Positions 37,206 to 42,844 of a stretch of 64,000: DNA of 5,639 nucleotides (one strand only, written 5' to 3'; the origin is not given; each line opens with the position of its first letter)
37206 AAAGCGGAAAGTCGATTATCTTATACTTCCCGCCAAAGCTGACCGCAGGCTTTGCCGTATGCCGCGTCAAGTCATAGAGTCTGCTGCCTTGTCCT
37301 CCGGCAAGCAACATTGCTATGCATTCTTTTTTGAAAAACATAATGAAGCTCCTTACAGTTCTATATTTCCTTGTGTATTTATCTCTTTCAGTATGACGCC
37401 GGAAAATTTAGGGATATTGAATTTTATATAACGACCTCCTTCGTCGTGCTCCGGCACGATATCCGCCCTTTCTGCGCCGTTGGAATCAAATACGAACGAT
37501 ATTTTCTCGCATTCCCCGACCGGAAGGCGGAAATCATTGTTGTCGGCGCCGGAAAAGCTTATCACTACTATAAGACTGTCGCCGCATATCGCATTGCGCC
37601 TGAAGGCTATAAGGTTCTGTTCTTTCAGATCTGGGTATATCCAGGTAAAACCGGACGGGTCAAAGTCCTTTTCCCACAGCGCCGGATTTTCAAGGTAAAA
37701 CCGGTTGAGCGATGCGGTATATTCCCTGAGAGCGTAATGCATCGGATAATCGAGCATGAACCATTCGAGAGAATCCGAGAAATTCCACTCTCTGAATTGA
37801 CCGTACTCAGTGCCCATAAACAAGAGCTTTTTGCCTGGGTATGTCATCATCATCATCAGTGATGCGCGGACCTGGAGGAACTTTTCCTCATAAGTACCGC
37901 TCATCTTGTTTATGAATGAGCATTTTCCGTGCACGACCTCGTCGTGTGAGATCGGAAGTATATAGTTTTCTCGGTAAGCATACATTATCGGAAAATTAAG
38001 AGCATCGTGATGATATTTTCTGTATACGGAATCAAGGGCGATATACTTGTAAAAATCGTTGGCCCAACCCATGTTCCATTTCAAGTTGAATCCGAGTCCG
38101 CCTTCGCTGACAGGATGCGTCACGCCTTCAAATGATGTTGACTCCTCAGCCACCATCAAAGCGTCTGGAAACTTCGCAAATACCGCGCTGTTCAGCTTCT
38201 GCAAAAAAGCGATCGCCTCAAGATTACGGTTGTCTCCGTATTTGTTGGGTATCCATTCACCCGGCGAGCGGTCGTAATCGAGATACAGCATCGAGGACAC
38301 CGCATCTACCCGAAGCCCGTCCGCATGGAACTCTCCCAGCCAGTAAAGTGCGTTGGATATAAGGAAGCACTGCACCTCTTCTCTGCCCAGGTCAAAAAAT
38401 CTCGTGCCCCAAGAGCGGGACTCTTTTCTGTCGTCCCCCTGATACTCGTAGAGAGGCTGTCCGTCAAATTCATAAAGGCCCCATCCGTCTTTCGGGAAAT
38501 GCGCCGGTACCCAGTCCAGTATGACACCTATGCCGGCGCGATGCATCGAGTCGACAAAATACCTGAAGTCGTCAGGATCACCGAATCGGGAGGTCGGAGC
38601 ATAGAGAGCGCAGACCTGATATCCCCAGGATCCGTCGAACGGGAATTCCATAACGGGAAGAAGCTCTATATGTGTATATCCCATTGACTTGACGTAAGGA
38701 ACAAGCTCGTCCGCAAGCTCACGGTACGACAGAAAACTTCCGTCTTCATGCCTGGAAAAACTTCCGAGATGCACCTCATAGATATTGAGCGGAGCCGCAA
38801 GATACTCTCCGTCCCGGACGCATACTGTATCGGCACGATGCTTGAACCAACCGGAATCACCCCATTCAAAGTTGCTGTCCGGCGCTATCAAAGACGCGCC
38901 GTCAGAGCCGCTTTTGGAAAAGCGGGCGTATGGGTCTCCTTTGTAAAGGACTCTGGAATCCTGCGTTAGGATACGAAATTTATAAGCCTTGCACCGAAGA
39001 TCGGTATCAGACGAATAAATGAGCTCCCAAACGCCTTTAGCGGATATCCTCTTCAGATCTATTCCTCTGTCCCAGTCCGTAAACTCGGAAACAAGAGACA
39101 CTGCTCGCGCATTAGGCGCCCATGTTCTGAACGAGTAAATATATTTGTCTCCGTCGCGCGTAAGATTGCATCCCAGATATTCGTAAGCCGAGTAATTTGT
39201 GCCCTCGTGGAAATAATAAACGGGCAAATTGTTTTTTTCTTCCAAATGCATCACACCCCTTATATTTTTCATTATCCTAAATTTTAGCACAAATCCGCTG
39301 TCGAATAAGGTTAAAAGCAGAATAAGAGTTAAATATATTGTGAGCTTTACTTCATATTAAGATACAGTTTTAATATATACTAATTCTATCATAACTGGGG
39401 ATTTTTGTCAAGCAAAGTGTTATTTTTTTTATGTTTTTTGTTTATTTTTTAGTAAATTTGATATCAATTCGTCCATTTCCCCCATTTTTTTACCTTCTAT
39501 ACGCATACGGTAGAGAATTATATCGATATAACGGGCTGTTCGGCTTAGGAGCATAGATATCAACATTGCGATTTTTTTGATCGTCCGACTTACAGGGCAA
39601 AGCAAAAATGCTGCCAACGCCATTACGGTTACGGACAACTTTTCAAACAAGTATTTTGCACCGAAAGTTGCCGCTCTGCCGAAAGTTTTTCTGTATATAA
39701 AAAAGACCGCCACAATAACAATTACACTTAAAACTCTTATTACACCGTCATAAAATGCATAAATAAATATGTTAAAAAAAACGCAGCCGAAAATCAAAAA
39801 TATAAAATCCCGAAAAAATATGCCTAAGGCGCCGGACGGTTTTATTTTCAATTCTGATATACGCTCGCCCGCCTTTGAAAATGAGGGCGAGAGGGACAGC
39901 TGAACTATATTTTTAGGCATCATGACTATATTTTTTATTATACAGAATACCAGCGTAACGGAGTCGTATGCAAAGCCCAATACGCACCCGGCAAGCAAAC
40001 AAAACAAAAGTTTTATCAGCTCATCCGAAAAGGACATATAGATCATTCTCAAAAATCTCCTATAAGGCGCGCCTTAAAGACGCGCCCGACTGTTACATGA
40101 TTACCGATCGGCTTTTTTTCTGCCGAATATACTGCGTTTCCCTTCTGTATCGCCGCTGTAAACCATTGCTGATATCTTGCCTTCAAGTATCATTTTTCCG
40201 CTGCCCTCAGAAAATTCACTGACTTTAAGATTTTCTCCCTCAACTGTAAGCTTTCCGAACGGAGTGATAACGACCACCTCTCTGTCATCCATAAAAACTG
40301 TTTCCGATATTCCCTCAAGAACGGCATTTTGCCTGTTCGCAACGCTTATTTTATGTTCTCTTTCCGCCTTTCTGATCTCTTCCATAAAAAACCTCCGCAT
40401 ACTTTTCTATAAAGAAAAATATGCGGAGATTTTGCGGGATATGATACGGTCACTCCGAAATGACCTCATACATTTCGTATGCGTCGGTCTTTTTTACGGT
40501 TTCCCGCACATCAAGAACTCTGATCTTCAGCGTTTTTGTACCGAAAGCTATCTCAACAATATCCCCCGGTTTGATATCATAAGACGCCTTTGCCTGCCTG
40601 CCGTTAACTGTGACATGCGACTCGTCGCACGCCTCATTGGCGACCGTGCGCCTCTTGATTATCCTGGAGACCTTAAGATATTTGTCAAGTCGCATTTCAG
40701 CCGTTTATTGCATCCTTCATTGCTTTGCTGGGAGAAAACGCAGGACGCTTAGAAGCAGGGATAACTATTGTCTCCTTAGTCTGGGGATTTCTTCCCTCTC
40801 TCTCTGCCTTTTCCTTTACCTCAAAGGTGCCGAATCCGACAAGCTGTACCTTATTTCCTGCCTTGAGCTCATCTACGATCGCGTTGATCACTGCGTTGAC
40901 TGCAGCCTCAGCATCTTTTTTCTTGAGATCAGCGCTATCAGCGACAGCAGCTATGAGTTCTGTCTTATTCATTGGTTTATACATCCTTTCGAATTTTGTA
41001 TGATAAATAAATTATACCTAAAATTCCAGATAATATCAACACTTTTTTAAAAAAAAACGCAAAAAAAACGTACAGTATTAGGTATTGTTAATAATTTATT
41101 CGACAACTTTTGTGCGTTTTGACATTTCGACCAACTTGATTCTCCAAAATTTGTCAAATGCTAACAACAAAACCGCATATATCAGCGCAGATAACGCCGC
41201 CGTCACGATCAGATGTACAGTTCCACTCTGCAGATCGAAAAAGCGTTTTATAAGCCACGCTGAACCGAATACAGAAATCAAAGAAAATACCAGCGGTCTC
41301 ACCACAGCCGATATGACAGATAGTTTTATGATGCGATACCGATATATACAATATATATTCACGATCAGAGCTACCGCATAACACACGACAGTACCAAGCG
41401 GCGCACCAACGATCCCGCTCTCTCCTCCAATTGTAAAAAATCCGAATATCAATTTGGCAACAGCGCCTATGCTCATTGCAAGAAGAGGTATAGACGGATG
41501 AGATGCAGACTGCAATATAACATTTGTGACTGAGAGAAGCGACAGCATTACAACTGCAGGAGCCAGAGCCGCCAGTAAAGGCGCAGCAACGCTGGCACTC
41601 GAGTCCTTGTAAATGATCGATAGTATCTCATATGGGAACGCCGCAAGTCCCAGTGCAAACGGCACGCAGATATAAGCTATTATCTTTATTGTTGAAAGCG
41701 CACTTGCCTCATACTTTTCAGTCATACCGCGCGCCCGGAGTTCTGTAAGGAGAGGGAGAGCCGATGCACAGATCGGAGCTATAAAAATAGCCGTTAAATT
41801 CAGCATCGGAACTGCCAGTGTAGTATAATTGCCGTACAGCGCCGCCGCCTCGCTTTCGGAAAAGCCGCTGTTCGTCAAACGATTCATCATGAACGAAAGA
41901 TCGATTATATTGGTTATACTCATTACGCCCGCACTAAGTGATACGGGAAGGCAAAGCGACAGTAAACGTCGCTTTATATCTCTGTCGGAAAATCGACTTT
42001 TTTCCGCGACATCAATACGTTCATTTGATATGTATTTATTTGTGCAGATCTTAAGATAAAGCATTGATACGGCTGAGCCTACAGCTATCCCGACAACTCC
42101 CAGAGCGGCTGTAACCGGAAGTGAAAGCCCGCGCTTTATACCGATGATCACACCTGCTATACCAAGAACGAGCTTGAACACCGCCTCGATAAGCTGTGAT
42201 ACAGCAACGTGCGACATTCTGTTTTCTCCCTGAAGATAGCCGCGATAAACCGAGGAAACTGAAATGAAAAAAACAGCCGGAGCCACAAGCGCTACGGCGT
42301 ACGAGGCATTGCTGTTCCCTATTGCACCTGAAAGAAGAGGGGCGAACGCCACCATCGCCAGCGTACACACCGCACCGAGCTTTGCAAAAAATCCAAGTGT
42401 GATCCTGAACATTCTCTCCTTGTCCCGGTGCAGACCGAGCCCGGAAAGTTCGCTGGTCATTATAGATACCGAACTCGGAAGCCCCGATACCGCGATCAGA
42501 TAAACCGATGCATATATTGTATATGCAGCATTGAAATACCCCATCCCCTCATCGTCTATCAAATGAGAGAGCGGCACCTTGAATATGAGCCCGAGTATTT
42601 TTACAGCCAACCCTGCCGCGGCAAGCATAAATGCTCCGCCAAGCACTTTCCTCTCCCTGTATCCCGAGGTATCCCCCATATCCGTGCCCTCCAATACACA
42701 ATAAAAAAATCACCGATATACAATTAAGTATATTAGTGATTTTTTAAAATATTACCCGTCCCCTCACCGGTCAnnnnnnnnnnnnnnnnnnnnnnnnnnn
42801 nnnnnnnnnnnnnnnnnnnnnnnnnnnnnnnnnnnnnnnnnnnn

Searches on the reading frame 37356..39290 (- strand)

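Call 44: search_protein_families(library=pfam, proteins=[window:37356-39290:-], max_evalue=0.00001)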
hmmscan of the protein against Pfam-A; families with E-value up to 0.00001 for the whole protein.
window:37356-39290:- (645 aa): 2 families
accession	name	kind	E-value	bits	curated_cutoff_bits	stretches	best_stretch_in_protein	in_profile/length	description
PF00128.31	Alpha-amylase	-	4.1e-16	59.7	22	1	197-265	25-92/446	Alpha amylase, catalytic domain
PF02922.24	CBM_48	-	2.5e-12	47.4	22.4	1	39-122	2-83/83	Carbohydrate-binding module 48 (Isoamylase N-terminal domain)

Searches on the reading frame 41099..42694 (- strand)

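Call 44: search_protein_families(library=pfam, proteins=[window:41099-42694:-], max_evalue=0.00001)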
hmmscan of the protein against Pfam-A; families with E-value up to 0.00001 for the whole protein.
window:41099-42694:- (532 aa): 3 families
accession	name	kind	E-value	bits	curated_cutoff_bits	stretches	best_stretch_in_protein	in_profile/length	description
PF01943.22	Polysacc_synt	-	3.4e-17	63.2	28.2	1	18-319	2-273/274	Polysaccharide biosynthesis protein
PF03023.19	MurJ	-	3.8e-10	39.4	27.4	1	90-490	50-440/451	Lipid II flippase MurJ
PF01554.23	MatE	-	2e-06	28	24.9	0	292-419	32-160/161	MatE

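Call 73: search_protein_families(library=ncbifam, proteins=[window:41099-42694:-], max_evalue=0.00001)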
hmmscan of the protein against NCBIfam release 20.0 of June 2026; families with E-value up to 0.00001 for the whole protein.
window:41099-42694:- (532 aa): 2 families
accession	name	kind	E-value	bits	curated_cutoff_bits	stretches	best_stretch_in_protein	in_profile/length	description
TIGR02900.1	spore_V_B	equivalog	1.3e-49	169.2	372.3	1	18-509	2-488/488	stage V sporulation protein B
TIGR00797.1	matE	subfamily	8.3e-09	34.8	147.4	1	295-471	35-214/396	MATE family efflux transporter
